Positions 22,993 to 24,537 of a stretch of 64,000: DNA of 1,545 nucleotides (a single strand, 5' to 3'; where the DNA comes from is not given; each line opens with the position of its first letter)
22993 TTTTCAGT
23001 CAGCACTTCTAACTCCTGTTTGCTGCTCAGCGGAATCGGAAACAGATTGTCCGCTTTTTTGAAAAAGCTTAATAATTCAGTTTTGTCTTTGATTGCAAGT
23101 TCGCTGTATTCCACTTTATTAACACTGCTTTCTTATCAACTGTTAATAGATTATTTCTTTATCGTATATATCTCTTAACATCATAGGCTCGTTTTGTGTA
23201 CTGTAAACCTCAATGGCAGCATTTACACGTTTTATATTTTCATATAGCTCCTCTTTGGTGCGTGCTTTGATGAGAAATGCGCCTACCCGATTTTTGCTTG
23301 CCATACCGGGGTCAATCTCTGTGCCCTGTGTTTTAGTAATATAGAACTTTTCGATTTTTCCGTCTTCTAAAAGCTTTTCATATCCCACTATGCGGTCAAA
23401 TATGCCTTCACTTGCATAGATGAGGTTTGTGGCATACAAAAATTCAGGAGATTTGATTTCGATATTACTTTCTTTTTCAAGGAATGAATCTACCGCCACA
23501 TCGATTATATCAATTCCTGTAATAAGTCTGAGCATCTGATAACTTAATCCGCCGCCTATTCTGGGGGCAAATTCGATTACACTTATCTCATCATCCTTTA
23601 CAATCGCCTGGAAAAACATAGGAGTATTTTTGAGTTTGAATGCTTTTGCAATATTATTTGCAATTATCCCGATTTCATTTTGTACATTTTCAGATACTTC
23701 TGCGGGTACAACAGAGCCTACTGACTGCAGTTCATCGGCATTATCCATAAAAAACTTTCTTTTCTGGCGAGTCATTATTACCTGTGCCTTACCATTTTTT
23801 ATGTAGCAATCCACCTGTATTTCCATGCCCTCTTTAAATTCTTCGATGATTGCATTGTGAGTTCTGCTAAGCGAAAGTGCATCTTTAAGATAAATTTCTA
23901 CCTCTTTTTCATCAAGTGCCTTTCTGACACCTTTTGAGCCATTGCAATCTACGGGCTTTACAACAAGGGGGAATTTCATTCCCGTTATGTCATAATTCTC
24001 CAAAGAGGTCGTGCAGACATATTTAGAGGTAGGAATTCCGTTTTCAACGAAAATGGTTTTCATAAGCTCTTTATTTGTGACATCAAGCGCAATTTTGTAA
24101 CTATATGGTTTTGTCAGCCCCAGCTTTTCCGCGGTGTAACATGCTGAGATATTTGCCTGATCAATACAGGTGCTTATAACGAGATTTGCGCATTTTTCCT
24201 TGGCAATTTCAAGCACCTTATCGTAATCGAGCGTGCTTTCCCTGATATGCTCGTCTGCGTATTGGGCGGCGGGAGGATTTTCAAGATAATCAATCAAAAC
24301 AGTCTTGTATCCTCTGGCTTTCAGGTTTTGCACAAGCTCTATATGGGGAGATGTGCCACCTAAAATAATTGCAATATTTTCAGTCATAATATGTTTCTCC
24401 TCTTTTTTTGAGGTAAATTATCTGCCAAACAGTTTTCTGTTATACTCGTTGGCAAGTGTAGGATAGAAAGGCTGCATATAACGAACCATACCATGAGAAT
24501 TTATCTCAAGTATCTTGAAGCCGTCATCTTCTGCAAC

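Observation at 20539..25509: Three ATP-grasp ligases plus a GNAT inserted into a dTDP-4-amino-6-deoxyhexose pathway: predicted aminoacyl/peptidyl sugar decoration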

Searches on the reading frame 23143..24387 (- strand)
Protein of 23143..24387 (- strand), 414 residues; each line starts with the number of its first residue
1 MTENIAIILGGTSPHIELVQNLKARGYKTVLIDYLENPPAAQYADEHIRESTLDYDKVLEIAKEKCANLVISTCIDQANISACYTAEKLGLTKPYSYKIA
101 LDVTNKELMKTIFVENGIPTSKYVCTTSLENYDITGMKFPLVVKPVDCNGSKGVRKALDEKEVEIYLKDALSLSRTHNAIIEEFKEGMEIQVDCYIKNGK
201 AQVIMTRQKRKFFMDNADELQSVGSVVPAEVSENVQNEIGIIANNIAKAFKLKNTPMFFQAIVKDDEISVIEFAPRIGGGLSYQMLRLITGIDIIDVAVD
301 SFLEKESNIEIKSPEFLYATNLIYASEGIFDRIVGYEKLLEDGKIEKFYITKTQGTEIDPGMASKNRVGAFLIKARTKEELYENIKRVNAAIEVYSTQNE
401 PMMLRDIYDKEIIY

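Call 3: search_protein_families(library=pfam, proteins=[window:23143-24387:-], max_evalue=0.01)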
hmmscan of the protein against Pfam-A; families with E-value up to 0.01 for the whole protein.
window:23143-24387:- (414 aa): 9 families
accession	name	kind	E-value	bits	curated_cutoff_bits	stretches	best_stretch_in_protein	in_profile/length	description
PF13535.11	ATP-grasp_4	-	3.2e-16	59.8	27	1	138-280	2-155/160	ATP-grasp domain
PF01071.24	GARS_A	-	3.8e-11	43.6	27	1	104-278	1-190/194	Phosphoribosylglycinamide synthetase, ATP-grasp (A) domain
PF07478.18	Dala_Dala_lig_C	-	2.2e-10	40.8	24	1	135-255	33-154/204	D-ala D-ala ligase C-terminus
PF02655.19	ATP-grasp_3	-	3e-10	40.9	23.2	1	115-279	13-159/160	ATP-grasp domain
PF15632.11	ATPgrasp_Ter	-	2e-08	34.5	29.1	1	178-307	4-113/131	ATP-grasp in the biosynthetic pathway with Ter operon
PF18603.7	LAL_C2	-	2.6e-07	31.3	29.4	1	323-394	3-75/78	L-amino acid ligase C-terminal domain 2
PF02786.22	CPSase_L_D2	-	3.5e-06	27.1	19.8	1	118-298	17-199/211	Carbamoyl-phosphate synthase L chain, ATP binding domain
PF02222.28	ATP-grasp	-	2.3e-05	24.6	27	1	113-277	3-163/179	ATP-grasp domain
PF21360.3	PylC-like_N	-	0.0022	18.5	27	1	7-73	3-73/96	PylC-like, N-terminal domain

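Call 5: search_protein_families(library=ncbifam, proteins=[window:23143-24387:-], max_evalue=0.001)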
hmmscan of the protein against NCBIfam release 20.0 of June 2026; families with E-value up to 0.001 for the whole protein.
window:23143-24387:- (414 aa): 33 families (the best 25 are shown)
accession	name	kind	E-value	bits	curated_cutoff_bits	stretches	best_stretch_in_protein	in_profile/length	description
NF002563.0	PRK02186.1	subfamily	2.3e-22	79.1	625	1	79-395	81-395/890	argininosuccinate lyase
TIGR03909.1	pyrrolys_PylC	equivalog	6.2e-15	54.8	248.3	1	8-307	4-282/374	3-methylornithine--L-lysine ligase PylC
TIGR01369.1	CPSaseII_lrg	equivalog_domain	6e-14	50.6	1027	1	16-308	578-870/1052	carbamoyl-phosphate synthase (glutamine-hydrolyzing) large subunit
NF053643.1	Ddl_archaea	equivalog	6.9e-14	51.6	500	1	104-306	105-303/367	putative pseudomurein biosynthesis ATP-grasp protein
NF005543.0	PRK07206.1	subfamily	1.2e-13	50.6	302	1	7-316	6-327/416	hypothetical protein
TIGR01205.1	D_ala_D_alaTIGR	subfamily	4e-13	49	245.65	1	104-254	105-264/318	D-alanine--D-alanine ligase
NF006766.0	PRK09288.1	equivalog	5.1e-13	48.5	339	1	7-276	16-284/396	formate-dependent phosphoribosylglycinamide formyltransferase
NF002378.0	PRK01372.1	subfamily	1.8e-12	46.6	243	1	105-254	100-248/305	D-alanine--D-alanine ligase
TIGR00877.1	purD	equivalog_domain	1.9e-12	46.7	288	1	21-302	18-316/425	phosphoribosylamine--glycine ligase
NF002527.0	PRK01966.1-3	equivalog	3.1e-12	46.3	310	1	105-272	118-293/332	D-alanine--D-alanine ligase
NF009405.0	PRK12767.1-4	equivalog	3.7e-12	45.9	390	1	22-281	22-270/320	carbamoyl phosphate synthase-like protein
NF003671.0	PRK05294.1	equivalog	3.9e-12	44.6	599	1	19-306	578-865/1058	carbamoyl-phosphate synthase large subunit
NF004675.0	PRK06019.1-1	equivalog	5.4e-12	45.2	375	1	4-276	11-273/375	5-(carboxyamino)imidazole ribonucleotide synthase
TIGR01142.1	purT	equivalog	5.7e-12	45.2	502.15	1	7-276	3-271/380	phosphoribosylglycinamide formyltransferase 2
NF009403.0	PRK12767.1-2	equivalog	2.2e-11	43.5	286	1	7-283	3-300/342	carbamoyl phosphate synthase-like protein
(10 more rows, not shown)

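Call 10: search_solved_structures(query=window:23143-24387:-, max_evalue=0.001)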
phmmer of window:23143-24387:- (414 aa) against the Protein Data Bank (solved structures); distinct sequences matched with E-value up to 0.001: 18.
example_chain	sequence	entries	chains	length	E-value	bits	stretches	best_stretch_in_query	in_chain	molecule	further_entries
4dim_A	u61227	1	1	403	7.3e-16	61.4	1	7-381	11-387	Phosphoribosylglycinamide synthetase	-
3vot_A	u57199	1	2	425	1.6e-10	43.8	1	99-374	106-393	L-amino acid ligase, BL00235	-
4wd3_A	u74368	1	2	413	6.8e-10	41.7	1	47-313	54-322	L-amino acid ligase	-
2xcl_A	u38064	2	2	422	1.1e-09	41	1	99-329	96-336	PHOSPHORIBOSYLAMINE--GLYCINE LIGASE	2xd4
3ax6_A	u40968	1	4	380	1.9e-09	40.3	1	5-290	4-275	Phosphoribosylaminoimidazole carboxylase, ATPase subunit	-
3r23_A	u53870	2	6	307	2.8e-07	33.1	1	85-236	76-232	D-alanine--D-alanine ligase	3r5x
5dot_A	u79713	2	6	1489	3e-07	33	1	19-303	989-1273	Carbamoyl-phosphate synthase [ammonia], mitochondrial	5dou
6uel_A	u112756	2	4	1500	3.1e-07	33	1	19-303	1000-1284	Carbamoyl-phosphate synthase [ammonia], mitochondrial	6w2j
2czg_A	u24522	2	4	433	4.5e-07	32.4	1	8-276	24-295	phosphoribosylglycinamide formyl transferase | 433aa long hypothetical phosphoribosylglycinamide formyl transferase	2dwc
2yrw_A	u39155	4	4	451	1.5e-06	30.7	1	37-309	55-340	Phosphoribosylglycinamide synthetase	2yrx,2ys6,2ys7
2yw2_A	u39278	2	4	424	6.2e-06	28.7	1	54-331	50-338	Phosphoribosylamine--glycine ligase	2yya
1bxr_A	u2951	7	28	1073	1.4e-05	27.5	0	134-299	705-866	CARBAMOYL-PHOSPHATE SYNTHASE | CARBAMOYL PHOSPHATE SYNTHETASE: LARGE SUBUNIT | CARBAMOYL PHOSPHATE SYNTHETASE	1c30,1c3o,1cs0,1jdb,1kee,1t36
1ce8_A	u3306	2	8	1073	5.4e-05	25.6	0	134-299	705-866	PROTEIN (CARBAMOYL-PHOSPHATE SYNTHASE) | carbamoyl phosphate synthetase large chain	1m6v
4dlk_A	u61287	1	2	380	0.00029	23.2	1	6-278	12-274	Phosphoribosylaminoimidazole carboxylase, ATPase subunit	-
3v4s_A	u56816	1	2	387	0.0003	23.1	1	6-278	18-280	Phosphoribosylaminoimidazole carboxylase, ATPase subunit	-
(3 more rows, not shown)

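Call 25: find_homologous_proteins(query=window:23143-24387:-, max_evalue=1e-10)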
Query window:23143-24387:- (414 aa): 1859 proteins with E <= 1e-10 among 7350 candidates; the best 120 are listed.
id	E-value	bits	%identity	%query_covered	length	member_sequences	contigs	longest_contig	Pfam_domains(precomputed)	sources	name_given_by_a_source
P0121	1.3e-267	905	100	100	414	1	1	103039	PF13535.12,PF15632.12,PF02786.23,PF02222.28,PF02655.20,PF01071.25,PF18603.8,PF07478.19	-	-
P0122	2.2e-232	789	86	100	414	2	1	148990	PF13535.12,PF15632.12,PF02786.23,PF02222.28,PF02655.20,PF01071.25,PF18603.8,PF07478.19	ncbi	-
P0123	8.3e-227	771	82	100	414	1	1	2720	PF13535.12,PF15632.12,PF02786.23,PF02655.20,PF01071.25,PF07478.19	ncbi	-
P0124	3.6e-138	479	53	98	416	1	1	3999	PF13535.12,PF15632.12,PF02786.23,PF02222.28,PF02655.20,PF01071.25,PF18603.8,PF07478.19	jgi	jgi:carbamoylphosphate synthase large subunit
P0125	6.0e-135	468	54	99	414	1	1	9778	PF13535.12,PF02655.20,PF01071.25,PF07478.19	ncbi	-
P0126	7.1e-135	468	53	100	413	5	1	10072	PF13535.12,PF15632.12,PF02786.23,PF02222.28,PF02655.20,PF01071.25,PF18603.8,PF07478.19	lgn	-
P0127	9.0e-135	468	54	97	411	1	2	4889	PF13535.12,PF02786.23,PF02222.28,PF02655.20,PF01071.25,PF18603.8,PF07478.19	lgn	-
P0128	1.0e-134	467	52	99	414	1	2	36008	PF13535.12,PF02655.20,PF01071.25,PF18603.8,PF07478.19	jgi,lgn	jgi:phosphoribosylamine-glycine ligase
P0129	1.7e-134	467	52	98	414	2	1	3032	PF13535.12,PF02655.20,PF01071.25,PF18603.8,PF07478.19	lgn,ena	-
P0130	6.4e-134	465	57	98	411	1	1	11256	PF13535.12,PF15632.12,PF02786.23,PF02222.28,PF02655.20,PF01071.25,PF18603.8,PF07478.19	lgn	-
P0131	7.3e-132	458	51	98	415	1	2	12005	PF13535.12,PF02786.23,PF02222.28,PF02655.20,PF01071.25,PF07478.19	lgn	-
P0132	2.7e-131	456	53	97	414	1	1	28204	PF13535.12,PF02655.20,PF01071.25,PF07478.19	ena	-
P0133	3.0e-131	456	51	99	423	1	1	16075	PF13535.12,PF15632.12,PF02786.23,PF02222.28,PF02655.20,PF01071.25,PF18603.8,PF07478.19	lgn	-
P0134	3.8e-131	456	52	98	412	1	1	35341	PF13535.12,PF15632.12,PF02786.23,PF02222.28,PF02655.20,PF01071.25,PF07478.19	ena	-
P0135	8.4e-131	455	51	99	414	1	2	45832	PF13535.12,PF15632.12,PF02786.23,PF02655.20,PF01071.25,PF18603.8,PF07478.19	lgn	-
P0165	7.8e-127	442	52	98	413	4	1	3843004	PF13535.12,PF15632.12,PF02222.28,PF02655.20,PF01071.25,PF18603.8,PF07478.19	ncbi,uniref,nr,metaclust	ncbi:purD domain protein [Fibrobacter succinogenes subsp. succinogenes S85]|uniref:PurD domain prote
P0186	1.6e-125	437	52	98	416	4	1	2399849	PF13535.12,PF15632.12,PF02786.23,PF01071.25,PF07478.19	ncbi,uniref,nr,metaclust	ncbi:ATP-grasp domain-containing protein [Prosthecochloris sp. CIB 2401]|uniref:ATP-grasp domain-con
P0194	5.7e-125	435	51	98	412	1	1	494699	PF13535.12,PF02222.28,PF02655.20,PF01071.25,PF18603.8,PF07478.19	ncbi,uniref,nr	ncbi:ATP-grasp domain-containing protein [Tissierella sp. MSJ-40]|uniref:ATP-grasp domain-containing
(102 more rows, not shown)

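Call 26: find_encoding_contigs(protein=P0165, flank=9000, max_places=1)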
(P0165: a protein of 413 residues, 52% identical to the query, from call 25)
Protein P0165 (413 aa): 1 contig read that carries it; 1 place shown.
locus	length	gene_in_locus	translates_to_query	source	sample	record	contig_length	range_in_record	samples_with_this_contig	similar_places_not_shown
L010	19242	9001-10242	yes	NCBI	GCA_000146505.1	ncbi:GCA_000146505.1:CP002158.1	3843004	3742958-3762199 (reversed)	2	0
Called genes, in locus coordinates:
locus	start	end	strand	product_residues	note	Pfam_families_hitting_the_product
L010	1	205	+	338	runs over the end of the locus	PF13524:Glyco_trans_1_2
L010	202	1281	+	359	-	PF14897:EpsG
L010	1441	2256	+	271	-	PF13439:Glyco_transf_4, PF00534:Glycos_transf_1, PF13692:Glyco_trans_1_4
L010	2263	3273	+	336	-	PF04230:PS_pyruv_trans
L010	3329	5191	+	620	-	PF00535:Glycos_transf_2 (faint), PF07470:Glyco_hydro_88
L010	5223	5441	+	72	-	-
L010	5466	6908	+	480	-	PF01943:Polysacc_synt, PF03023:MurJ (weak), PF13440:Polysacc_synt_3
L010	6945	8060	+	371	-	PF01041:DegT_DnrJ_EryC1, PF00155:Aminotran_1_2 (weak), PF01212:Beta_elim_lyase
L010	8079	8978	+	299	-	-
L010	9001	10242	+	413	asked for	PF02655:ATP-grasp_3, PF01071:GARS_A, PF02222:ATP-grasp, PF07478:Dala_Dala_lig_C, PF13535:ATP-grasp_4, PF15632:ATPgrasp_Ter (weak), PF18603:LAL_C2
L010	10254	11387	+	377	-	PF15617:C-C_Bond_Lyase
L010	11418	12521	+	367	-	PF14397:ATPgrasp_ST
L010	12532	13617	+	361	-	PF09587:PGA_cap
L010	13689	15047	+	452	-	PF03972:MmgE_PrpD_N, PF19305:MmgE_PrpD_C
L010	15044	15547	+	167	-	PF05683:Fumerase_C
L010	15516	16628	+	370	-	PF01757:Acyl_transf_3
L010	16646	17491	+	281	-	PF05681:Fumerase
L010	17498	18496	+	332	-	PF01757:Acyl_transf_3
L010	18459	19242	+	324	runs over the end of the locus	PF00389:2-Hacid_dh, PF00670:AdoHcyase_NAD (faint), PF02826:2-Hacid_dh_C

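Call 27: find_encoding_contigs(protein=P0186, flank=9000, max_places=1)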
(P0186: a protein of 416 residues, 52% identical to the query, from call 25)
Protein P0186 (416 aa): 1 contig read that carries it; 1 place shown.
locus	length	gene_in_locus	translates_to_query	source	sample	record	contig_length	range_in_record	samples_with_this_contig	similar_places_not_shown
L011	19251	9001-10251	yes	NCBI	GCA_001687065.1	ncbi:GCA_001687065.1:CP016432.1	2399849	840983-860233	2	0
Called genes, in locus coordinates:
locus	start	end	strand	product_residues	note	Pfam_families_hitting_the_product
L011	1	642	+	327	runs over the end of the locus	PF01408:GFO_IDH_MocA, PF22725:GFO_IDH_MocA_C3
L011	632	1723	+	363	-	PF01041:DegT_DnrJ_EryC1, PF00155:Aminotran_1_2 (weak)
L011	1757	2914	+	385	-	PF15617:C-C_Bond_Lyase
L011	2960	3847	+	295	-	-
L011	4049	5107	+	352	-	PF05598:DUF772, PF01609:DDE_Tnp_1, PF13612:DDE_Tnp_1_3 (weak)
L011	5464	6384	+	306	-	PF00248:Aldo_ket_red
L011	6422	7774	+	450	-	PF03972:MmgE_PrpD_N, PF19305:MmgE_PrpD_C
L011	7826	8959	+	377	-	PF02776:TPP_enzyme_N, PF02775:TPP_enzyme_C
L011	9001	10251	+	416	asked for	PF01071:GARS_A, PF02786:CPSase_L_D2 (weak), PF07478:Dala_Dala_lig_C, PF13535:ATP-grasp_4, PF15632:ATPgrasp_Ter (faint)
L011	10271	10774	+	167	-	PF05683:Fumerase_C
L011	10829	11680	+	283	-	PF05681:Fumerase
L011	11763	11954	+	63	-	-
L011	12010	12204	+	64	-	-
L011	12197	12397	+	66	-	-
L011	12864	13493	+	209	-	PF00535:Glycos_transf_2, PF13641:Glyco_tranf_2_3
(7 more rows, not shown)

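Call 28: find_encoding_contigs(protein=P0194, flank=9000, max_places=1)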
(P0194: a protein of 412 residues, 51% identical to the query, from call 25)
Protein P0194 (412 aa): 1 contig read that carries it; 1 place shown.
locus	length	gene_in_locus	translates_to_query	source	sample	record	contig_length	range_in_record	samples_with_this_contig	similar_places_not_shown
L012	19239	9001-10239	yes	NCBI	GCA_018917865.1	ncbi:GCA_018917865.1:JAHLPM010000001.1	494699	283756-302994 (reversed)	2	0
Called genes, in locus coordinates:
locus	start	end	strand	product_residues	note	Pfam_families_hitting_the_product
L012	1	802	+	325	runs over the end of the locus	-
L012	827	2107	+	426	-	PF20157:Maf_flag10_N (weak), PF01973:MptE-like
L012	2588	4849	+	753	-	-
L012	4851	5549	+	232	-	PF08889:WbqC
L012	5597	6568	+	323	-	PF00389:2-Hacid_dh, PF02826:2-Hacid_dh_C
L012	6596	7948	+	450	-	PF03972:MmgE_PrpD_N, PF19305:MmgE_PrpD_C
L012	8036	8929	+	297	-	-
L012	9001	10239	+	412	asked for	PF01071:GARS_A, PF02222:ATP-grasp (faint), PF02655:ATP-grasp_3, PF07478:Dala_Dala_lig_C, PF13535:ATP-grasp_4, PF18603:LAL_C2 (faint)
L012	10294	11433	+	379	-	PF15617:C-C_Bond_Lyase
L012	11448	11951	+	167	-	PF05683:Fumerase_C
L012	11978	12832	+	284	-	PF05681:Fumerase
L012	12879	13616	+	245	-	PF25084:LbH_EIF2B (faint), PF25087:GMPPB_C (faint), PF00132:Hexapep, PF14602:Hexapep_2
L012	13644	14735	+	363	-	PF00155:Aminotran_1_2 (weak), PF01041:DegT_DnrJ_EryC1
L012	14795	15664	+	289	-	PF00483:NTP_transferase, PF12804:NTP_transf_3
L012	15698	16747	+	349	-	PF01073:3Beta_HSD, PF01370:Epimerase, PF02719:Polysacc_synt_2, PF04321:RmlD_sub_bind, PF07993:NAD_binding_4, PF16363:GDP_Man_Dehyd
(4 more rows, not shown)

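Call 62: find_related_loci(query=A4, collection=metagenome_contigs, flank=10000)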
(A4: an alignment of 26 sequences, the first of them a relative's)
Query A4 (414 aa) in metagenome_contigs; peptide patterns used: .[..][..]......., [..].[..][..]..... (x = any residue, [..] = any of these).
248 stretches matched a pattern; 200 encode a relative of the query (tblastn E <= 1e-3); the best 80 are kept; 80 distinct loci.
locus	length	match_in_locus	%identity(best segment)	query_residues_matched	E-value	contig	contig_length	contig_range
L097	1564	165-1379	52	5-409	1e-156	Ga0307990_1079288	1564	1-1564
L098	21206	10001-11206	52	6-407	3e-139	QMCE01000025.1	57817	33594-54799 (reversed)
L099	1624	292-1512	51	3-409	8e-151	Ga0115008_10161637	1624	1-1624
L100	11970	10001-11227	51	2-408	2e-137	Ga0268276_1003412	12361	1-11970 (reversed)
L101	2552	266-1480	51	6-410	1e-140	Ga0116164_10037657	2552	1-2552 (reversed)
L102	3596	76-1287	52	5-408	2e-136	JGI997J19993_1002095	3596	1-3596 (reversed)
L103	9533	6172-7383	52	5-408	3e-132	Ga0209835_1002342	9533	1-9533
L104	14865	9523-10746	48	3-410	2e-132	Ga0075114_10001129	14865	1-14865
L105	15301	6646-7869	48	3-410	2e-132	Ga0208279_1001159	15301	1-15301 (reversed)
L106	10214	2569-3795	51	1-408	7e-132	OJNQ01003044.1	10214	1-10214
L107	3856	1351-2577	49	5-413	2e-134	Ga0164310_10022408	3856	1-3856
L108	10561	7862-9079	47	5-410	3e-131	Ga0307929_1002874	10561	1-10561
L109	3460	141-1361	52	6-412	1e-135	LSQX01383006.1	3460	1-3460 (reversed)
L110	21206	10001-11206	51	6-408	5e-131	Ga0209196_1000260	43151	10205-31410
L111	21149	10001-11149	55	6-388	1e-132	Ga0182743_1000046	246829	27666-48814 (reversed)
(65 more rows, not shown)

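Call 67: predict_structure(alignment_id=A4)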
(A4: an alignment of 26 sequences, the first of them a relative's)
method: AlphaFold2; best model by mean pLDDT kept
length: 414 residues; sequences in the alignment: 26
mean_pLDDT: 90.4   pTM: 0.88
mean pLDDT of the five models: 90.4, 89.3, 89.1, 88.5, 88.5
residues with pLDDT >= 90: 305; 70-90: 88; 50-70: 20; < 50: 1
segments of 3 or more residues with pLDDT < 50: none
pLDDT, mean of each block of 10 residues (from residue 1): 87 90 97 92 97 95 97 79 96 93 90 96 92 91 84 85 93 91 92 94 93 61 89 96 97 93 95 85 87 92 90 89 94 96 92 88 84 94 92 96 84 58
secondary structure, 60 per line:
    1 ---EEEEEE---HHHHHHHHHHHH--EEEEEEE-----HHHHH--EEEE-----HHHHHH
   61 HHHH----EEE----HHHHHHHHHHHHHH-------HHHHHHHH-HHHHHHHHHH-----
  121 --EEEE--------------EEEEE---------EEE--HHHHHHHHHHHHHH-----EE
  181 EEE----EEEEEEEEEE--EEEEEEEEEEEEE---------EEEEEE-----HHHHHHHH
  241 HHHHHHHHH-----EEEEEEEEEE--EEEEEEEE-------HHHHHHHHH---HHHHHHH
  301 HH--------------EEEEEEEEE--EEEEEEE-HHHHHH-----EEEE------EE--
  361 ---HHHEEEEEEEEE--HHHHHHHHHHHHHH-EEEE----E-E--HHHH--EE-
elements in order: E4-9 H13-24 E27-33 H39-43 E46-49 H55-64 E69-71 H76-89 H97-104 H106-115 E123-126 E141-145 E155-157 H160-173 E179-183 E188-197 E200-212 E222-227 H233-249 E255-264 E267-274 H282-290 H294-302 E317-325 E328-334 H336-341 E347-350 E367-375 H378-391 E393-396 H406-409
